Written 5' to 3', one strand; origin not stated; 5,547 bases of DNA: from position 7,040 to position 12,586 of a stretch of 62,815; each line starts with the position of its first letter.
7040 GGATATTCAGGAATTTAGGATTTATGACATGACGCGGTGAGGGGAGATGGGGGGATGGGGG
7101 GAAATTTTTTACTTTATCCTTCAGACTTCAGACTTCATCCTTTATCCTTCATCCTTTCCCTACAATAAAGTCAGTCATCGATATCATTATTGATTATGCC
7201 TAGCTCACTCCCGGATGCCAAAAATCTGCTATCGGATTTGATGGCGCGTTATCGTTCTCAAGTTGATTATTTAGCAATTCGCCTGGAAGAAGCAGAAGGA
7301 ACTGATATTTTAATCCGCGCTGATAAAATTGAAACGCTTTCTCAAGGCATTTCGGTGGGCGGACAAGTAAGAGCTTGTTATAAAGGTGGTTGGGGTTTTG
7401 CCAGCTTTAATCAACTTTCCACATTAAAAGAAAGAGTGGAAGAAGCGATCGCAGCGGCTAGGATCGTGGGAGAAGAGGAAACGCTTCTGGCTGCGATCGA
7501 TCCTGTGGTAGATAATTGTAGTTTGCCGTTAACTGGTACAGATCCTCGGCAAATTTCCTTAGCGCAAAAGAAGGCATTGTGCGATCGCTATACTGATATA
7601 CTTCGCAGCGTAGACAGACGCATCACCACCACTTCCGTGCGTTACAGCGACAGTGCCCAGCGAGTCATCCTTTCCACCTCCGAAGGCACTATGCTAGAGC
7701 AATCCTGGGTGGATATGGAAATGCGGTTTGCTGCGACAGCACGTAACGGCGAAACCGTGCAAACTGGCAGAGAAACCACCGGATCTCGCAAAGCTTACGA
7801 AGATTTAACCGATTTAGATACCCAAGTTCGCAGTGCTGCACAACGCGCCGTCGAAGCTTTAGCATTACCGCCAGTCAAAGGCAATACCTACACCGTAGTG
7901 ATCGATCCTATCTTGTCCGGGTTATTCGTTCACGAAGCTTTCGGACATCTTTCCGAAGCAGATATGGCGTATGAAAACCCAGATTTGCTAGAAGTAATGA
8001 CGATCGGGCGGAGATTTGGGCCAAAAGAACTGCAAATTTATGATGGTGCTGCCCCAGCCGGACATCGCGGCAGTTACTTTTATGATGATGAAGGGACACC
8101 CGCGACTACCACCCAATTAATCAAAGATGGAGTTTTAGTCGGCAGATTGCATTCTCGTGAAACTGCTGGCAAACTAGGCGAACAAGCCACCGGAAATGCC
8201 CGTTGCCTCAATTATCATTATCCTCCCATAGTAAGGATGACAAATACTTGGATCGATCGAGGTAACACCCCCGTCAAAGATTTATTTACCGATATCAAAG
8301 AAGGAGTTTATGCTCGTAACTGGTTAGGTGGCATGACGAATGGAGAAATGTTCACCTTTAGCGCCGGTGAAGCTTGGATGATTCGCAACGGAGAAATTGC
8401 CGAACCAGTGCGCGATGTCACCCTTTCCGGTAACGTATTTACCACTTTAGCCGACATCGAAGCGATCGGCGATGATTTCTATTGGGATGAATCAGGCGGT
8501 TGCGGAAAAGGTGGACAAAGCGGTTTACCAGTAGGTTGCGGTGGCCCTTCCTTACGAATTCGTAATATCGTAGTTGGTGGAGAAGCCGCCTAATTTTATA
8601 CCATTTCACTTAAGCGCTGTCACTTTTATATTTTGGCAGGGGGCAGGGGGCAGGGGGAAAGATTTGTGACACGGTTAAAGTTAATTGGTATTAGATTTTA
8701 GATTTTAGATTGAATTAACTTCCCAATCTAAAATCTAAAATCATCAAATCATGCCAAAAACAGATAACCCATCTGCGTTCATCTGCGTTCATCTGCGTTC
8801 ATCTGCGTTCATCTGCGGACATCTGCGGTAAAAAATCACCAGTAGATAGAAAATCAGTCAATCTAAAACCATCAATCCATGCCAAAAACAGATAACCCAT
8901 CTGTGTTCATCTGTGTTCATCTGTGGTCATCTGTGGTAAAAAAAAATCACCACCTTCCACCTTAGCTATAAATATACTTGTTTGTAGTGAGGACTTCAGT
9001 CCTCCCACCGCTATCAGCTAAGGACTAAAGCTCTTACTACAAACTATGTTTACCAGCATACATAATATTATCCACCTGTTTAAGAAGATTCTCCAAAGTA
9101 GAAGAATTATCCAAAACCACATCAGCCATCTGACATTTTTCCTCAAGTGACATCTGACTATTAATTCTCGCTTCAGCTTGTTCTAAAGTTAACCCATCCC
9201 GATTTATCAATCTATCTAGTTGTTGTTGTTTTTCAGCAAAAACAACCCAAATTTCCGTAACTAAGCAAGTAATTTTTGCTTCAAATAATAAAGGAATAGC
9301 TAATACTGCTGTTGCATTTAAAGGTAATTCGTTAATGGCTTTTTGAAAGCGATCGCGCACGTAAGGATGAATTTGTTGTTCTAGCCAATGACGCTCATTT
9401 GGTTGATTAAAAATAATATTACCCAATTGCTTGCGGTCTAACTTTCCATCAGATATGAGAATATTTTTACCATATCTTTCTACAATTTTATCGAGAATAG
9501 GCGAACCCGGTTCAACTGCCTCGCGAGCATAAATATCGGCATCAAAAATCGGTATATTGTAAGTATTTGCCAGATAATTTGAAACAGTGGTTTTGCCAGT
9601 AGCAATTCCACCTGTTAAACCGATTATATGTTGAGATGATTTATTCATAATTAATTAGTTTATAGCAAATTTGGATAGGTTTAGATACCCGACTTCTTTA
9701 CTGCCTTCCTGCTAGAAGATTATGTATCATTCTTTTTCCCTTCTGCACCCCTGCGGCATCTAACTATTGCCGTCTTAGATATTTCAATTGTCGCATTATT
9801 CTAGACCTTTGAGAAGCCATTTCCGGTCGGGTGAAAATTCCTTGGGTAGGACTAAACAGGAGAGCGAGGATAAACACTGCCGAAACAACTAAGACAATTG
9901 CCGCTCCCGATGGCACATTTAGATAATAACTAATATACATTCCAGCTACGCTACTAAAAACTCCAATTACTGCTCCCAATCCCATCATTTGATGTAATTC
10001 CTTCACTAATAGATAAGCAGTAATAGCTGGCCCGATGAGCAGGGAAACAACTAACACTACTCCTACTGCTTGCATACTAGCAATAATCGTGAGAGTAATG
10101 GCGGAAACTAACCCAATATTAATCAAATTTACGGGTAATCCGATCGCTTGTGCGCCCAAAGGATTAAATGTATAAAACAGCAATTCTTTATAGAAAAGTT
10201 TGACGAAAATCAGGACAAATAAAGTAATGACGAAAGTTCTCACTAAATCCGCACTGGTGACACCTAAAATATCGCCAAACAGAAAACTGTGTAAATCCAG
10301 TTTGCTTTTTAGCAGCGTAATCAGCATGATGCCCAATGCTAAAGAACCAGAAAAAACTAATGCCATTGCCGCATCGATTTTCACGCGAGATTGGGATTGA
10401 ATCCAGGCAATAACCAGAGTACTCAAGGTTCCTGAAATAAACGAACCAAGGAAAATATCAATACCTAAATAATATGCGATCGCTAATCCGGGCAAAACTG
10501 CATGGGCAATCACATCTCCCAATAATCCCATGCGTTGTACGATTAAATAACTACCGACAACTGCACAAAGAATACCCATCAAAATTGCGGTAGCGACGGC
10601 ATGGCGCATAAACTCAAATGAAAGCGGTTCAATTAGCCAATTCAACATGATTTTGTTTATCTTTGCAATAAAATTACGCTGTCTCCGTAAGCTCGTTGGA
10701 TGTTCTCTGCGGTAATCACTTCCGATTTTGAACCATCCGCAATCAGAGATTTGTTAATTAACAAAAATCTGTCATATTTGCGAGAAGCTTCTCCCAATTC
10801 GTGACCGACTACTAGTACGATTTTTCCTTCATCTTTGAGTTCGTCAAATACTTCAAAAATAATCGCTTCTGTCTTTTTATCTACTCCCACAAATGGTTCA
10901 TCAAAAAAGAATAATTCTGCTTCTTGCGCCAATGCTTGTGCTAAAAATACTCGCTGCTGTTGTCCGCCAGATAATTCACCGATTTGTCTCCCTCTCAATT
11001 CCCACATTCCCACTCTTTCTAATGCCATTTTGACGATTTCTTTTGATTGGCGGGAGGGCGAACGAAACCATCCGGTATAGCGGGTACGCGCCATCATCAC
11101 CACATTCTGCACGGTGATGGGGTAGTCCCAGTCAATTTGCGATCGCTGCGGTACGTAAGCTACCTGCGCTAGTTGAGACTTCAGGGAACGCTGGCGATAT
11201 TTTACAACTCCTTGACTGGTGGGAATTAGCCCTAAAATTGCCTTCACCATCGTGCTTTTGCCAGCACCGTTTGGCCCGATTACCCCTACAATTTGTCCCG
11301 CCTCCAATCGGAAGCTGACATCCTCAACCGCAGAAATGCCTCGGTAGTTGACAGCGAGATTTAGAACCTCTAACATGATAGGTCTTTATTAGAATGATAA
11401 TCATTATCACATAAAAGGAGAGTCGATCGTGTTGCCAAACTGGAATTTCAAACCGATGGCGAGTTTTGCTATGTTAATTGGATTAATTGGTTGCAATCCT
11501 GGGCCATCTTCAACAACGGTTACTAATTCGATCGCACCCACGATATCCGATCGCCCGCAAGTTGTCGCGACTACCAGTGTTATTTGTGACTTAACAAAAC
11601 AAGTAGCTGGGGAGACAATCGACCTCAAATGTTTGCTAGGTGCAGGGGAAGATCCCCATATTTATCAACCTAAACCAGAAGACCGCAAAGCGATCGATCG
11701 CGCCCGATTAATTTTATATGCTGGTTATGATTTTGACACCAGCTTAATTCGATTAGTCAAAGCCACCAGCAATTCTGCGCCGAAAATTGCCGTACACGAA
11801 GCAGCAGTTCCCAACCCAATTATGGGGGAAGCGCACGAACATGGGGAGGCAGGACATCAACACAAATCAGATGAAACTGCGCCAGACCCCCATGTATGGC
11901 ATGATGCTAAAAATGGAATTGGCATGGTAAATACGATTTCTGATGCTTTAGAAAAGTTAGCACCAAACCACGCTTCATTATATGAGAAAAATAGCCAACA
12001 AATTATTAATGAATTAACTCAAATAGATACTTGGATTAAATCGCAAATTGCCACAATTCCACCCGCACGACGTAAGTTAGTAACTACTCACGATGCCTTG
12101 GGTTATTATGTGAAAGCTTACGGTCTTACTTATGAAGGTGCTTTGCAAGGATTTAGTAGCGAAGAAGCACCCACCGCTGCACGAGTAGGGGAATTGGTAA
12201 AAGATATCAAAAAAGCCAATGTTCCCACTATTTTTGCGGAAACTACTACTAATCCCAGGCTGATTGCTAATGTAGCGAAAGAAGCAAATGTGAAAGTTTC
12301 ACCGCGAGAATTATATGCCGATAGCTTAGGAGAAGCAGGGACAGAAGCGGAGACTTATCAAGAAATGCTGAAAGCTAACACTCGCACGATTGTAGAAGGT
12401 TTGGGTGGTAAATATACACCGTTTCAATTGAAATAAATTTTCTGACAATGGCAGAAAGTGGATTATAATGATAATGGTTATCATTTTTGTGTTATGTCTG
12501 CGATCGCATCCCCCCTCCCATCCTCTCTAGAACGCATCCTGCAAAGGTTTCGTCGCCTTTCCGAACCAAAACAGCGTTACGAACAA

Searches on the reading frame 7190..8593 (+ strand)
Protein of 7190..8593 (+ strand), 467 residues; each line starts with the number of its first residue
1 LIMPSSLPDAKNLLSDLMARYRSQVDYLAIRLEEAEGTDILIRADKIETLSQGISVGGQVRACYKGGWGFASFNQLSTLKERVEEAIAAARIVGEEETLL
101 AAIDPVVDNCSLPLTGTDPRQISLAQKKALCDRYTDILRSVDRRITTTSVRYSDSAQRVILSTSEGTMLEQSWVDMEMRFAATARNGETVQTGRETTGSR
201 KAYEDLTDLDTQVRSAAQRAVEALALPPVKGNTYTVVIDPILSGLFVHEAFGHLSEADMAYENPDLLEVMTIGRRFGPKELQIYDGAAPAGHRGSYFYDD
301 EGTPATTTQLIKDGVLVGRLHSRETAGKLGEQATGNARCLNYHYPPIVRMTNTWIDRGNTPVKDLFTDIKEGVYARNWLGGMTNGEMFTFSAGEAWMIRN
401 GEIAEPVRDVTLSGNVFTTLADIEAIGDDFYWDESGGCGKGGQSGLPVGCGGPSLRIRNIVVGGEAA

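Call 73: search_protein_families(library=pfam, proteins=[window:7190-8593:+], max_evalue=0.00001)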
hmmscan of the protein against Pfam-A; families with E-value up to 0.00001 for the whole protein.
window:7190-8593:+ (467 aa): 3 families
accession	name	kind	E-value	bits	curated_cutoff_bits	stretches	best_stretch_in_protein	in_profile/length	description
PF19289.4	PmbA_TldD_3rd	-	1.4e-59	201.4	22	1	233-464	3-220/220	PmbA/TldA metallopeptidase C-terminal domain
PF19290.4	PmbA_TldD_2nd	-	7.5e-13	49.3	20.9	1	118-224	2-109/109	PmbA/TldA metallopeptidase central domain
PF01523.21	PmbA_TldD_1st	-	7.8e-13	48.8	20.9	1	30-90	3-65/65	PmbA/TldA metallopeptidase domain 1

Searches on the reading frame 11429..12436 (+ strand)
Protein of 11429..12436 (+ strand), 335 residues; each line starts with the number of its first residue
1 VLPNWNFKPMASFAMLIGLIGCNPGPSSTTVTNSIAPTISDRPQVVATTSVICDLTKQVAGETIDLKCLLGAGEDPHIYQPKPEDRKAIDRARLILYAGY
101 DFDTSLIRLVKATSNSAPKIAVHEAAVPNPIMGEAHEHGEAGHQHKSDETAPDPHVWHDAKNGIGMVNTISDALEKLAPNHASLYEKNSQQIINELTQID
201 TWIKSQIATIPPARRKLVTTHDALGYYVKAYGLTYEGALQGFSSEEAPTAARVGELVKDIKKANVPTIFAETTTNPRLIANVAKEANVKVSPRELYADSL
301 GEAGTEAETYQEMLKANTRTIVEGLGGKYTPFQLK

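Call 73: search_protein_families(library=pfam, proteins=[window:11429-12436:+], max_evalue=0.00001)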
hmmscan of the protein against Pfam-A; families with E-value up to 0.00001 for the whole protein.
window:11429-12436:+ (335 aa): 1 family
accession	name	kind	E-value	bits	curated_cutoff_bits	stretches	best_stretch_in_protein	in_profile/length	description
PF01297.22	ZnuA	-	1.6e-84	284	29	1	45-324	1-263/263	Zinc-uptake complex component A periplasmic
